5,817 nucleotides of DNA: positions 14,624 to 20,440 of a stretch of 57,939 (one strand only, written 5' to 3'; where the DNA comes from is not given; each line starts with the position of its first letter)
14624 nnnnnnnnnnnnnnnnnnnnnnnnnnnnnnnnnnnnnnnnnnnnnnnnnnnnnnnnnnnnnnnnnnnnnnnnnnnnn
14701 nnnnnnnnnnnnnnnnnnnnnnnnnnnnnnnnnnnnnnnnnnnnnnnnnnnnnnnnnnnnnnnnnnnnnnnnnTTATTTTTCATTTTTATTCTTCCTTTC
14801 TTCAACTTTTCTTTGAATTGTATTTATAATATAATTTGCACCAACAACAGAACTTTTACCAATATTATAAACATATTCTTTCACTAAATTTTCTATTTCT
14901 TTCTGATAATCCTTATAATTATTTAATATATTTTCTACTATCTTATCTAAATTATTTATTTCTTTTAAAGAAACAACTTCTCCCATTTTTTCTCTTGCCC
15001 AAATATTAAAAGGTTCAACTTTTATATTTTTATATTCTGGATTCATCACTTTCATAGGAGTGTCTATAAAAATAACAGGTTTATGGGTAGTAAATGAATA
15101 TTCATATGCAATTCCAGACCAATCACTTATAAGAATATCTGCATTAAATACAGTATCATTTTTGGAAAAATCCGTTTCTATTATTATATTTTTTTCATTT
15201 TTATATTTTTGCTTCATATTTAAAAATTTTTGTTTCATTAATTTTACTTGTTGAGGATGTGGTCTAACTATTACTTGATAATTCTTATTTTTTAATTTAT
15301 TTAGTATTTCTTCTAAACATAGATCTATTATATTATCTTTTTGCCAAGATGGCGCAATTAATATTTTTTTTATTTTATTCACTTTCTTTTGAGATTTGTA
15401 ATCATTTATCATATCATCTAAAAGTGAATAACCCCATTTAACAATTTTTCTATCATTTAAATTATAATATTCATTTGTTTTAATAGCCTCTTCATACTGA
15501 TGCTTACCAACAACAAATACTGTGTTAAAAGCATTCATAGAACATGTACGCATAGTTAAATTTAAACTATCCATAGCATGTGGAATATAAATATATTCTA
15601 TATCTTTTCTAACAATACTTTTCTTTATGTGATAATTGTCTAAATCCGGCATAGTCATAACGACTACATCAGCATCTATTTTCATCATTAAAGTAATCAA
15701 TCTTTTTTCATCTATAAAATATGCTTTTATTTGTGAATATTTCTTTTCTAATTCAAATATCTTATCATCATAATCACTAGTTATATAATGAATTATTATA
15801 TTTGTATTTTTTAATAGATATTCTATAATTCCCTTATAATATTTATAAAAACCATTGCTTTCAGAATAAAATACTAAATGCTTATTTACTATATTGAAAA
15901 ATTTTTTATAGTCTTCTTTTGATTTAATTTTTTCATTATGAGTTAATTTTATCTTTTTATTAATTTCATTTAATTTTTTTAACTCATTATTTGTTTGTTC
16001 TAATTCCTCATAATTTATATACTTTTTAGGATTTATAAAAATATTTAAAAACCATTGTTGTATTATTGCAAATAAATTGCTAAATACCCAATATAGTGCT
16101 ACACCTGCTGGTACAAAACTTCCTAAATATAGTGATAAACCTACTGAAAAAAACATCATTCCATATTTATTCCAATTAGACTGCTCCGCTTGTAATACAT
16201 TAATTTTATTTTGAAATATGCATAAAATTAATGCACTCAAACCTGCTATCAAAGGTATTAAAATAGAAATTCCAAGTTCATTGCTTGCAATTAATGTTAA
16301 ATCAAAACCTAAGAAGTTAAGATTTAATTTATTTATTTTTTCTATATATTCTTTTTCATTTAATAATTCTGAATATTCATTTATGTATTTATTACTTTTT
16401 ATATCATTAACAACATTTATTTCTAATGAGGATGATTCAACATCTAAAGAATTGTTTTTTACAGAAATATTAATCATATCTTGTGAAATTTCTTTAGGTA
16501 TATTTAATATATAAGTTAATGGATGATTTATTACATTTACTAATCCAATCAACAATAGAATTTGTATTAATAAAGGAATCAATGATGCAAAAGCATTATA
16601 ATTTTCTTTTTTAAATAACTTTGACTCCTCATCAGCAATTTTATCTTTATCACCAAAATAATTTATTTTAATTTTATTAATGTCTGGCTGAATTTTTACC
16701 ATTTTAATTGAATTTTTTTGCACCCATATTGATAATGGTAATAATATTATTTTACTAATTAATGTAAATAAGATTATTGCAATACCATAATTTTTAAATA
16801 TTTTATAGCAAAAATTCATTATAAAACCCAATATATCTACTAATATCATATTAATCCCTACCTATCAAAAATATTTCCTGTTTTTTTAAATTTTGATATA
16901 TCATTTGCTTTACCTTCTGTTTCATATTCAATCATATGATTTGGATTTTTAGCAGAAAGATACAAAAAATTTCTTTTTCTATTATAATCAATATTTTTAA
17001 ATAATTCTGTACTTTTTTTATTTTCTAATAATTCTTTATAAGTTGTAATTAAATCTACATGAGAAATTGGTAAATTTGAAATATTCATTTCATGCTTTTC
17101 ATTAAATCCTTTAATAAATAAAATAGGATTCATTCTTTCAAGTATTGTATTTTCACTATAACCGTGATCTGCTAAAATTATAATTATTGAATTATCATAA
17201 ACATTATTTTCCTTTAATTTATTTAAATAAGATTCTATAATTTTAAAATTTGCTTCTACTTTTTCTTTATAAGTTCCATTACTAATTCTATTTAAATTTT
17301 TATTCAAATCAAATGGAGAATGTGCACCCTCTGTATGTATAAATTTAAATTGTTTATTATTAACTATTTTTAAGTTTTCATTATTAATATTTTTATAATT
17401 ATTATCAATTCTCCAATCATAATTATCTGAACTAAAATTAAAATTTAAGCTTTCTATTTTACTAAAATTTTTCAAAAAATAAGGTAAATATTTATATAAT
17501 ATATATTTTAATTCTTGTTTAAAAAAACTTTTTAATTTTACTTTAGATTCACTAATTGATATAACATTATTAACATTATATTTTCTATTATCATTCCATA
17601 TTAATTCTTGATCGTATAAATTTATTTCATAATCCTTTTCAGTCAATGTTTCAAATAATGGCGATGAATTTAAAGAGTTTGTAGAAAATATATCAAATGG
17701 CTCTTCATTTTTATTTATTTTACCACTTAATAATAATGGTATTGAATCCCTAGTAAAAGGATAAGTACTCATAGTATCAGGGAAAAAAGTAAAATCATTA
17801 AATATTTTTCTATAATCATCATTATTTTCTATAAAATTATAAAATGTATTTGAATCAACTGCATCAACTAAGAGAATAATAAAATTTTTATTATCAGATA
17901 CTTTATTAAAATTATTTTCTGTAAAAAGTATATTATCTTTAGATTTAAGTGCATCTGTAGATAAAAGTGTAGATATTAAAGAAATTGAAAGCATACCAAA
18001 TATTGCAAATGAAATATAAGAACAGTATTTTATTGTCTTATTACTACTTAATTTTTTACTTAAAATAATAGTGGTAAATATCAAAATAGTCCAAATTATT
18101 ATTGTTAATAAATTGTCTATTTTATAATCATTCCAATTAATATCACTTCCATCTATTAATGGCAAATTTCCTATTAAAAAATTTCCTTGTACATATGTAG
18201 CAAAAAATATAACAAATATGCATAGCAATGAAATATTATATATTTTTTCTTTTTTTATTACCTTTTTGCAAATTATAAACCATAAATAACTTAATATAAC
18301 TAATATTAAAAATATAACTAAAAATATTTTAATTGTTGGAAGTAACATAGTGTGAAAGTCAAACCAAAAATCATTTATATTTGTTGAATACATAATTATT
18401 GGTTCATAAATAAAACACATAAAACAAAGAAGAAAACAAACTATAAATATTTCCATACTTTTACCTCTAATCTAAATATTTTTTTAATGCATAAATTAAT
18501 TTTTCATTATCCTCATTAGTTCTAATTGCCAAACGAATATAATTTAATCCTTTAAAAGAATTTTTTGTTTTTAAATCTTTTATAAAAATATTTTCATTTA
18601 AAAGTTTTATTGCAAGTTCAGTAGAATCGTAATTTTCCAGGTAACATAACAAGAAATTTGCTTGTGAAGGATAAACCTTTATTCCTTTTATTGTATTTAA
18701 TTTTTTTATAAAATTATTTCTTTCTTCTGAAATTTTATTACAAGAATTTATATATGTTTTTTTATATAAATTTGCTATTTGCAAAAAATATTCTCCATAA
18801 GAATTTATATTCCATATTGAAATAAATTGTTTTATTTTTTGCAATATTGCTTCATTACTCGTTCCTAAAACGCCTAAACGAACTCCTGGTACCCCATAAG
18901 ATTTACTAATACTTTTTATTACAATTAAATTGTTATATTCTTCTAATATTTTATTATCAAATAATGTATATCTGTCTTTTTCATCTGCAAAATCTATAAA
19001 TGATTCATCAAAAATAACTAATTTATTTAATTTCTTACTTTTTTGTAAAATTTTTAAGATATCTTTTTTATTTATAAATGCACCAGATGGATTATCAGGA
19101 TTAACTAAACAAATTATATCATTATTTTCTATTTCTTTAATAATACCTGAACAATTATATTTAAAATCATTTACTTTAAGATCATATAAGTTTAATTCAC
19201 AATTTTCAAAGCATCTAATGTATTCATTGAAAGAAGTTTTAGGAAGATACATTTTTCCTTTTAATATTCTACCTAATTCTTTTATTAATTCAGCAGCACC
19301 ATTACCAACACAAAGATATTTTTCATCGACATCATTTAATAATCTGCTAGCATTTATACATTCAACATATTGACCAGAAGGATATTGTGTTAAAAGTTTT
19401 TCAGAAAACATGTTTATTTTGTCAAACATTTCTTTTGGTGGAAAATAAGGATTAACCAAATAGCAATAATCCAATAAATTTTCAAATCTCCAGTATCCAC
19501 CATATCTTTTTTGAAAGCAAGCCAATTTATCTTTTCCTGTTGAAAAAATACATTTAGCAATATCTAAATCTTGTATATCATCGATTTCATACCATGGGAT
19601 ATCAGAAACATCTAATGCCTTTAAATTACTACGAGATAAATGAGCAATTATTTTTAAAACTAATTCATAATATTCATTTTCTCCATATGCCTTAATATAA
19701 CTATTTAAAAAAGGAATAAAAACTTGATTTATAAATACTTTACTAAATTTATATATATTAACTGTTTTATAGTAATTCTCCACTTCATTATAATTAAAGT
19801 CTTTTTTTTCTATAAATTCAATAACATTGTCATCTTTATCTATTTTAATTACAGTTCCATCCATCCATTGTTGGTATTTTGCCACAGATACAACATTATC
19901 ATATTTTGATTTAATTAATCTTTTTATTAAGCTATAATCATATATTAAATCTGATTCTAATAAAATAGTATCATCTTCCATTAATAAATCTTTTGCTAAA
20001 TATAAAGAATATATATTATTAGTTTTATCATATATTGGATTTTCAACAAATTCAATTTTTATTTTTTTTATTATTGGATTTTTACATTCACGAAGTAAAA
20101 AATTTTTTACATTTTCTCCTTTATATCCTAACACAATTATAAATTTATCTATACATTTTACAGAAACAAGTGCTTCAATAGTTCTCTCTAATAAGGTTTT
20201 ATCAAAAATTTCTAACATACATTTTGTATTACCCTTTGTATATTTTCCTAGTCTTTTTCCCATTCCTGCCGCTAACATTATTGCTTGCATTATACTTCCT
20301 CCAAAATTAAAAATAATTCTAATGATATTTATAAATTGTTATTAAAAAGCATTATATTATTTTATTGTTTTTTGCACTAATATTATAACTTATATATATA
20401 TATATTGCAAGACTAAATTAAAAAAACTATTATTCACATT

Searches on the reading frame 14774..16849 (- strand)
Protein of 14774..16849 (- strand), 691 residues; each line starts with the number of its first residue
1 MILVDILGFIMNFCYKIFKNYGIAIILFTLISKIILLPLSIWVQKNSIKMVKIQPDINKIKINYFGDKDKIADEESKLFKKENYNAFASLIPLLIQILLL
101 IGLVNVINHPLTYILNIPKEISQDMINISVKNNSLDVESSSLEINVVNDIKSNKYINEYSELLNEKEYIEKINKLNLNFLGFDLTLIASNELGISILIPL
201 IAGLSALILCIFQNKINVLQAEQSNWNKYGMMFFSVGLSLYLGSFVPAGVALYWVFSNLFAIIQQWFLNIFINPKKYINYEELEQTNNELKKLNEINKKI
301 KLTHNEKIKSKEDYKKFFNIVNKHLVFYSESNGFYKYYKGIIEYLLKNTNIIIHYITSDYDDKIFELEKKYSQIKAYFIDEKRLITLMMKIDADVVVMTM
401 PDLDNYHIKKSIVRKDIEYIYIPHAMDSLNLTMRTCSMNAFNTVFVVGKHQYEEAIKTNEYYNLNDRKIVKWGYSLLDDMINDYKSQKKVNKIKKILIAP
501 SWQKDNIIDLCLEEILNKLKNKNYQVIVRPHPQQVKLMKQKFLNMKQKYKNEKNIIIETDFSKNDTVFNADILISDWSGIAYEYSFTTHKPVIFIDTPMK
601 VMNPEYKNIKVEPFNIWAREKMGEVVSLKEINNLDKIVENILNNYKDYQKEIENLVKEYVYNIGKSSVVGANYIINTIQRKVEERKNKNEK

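Call 49: search_protein_families(library=pfam, proteins=[window:14774-16849:-], max_evalue=0.01)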
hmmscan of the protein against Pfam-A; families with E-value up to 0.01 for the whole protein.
window:14774-16849:- (691 aa): 1 family
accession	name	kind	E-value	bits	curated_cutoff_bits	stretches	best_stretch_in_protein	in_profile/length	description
PF02096.25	60KD_IMP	-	5.4e-34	118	35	1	21-269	1-162/163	60Kd inner membrane protein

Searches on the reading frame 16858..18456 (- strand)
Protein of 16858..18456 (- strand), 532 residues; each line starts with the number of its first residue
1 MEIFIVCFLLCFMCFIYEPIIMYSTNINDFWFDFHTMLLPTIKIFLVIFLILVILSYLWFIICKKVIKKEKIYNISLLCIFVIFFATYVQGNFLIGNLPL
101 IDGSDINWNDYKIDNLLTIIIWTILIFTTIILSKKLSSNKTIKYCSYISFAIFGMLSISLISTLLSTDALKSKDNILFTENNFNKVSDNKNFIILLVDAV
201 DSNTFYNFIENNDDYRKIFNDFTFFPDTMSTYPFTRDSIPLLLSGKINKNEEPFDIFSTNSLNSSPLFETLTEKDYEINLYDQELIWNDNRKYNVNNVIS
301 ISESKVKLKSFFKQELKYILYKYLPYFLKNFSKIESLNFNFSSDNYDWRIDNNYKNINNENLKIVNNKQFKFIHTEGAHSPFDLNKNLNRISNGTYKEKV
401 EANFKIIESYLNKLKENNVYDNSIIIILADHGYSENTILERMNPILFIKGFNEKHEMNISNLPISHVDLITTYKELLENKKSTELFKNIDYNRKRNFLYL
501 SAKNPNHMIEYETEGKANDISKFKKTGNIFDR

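Call 49: search_protein_families(library=pfam, proteins=[window:16858-18456:-], max_evalue=0.01)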
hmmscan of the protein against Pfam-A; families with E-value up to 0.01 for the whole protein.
window:16858-18456:- (532 aa): 2 families
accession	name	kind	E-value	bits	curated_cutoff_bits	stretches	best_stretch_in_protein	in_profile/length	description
PF00884.28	Sulfatase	-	5.1e-08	33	25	1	190-472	1-294/301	Sulfatase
PF01757.29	Acyl_transf_3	-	0.0048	16.4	31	1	4-153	153-283/326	Acyltransferase domain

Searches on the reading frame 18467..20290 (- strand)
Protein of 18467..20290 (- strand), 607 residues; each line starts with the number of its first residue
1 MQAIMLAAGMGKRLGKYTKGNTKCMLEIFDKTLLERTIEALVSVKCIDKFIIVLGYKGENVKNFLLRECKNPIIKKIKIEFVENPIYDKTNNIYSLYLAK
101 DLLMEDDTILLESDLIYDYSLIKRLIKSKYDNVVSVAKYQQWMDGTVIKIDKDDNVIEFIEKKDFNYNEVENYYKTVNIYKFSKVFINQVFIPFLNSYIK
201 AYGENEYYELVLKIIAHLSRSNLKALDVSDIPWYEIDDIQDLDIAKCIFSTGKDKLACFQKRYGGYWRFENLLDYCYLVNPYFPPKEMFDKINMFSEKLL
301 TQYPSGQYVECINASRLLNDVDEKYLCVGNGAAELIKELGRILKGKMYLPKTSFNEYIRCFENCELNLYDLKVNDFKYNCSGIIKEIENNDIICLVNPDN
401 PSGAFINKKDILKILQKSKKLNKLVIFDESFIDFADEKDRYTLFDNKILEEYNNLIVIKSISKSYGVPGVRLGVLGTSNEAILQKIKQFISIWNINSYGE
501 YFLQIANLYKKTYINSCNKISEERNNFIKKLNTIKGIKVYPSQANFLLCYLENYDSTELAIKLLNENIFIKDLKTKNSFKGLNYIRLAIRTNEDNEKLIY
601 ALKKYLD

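Call 6: search_protein_families(library=pfam, proteins=[window:18467-20290:-])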
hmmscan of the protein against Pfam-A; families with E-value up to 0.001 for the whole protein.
window:18467-20290:- (607 aa): 4 families
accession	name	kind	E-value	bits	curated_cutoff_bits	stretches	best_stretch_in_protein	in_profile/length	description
PF00155.27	Aminotran_1_2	-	1.5e-34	120.2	19.7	1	318-601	61-360/361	Aminotransferase class I and II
PF00483.29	NTP_transferase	-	8.1e-11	42.4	21.2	1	3-186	2-184/245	Nucleotidyl transferase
PF12804.13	NTP_transf_3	-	1.1e-09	39.1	27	1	3-140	1-124/160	MobA-like NTP transferase domain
PF01128.25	IspD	-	3.1e-06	27.6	27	1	2-62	2-60/221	2-C-methyl-D-erythritol 4-phosphate cytidylyltransferase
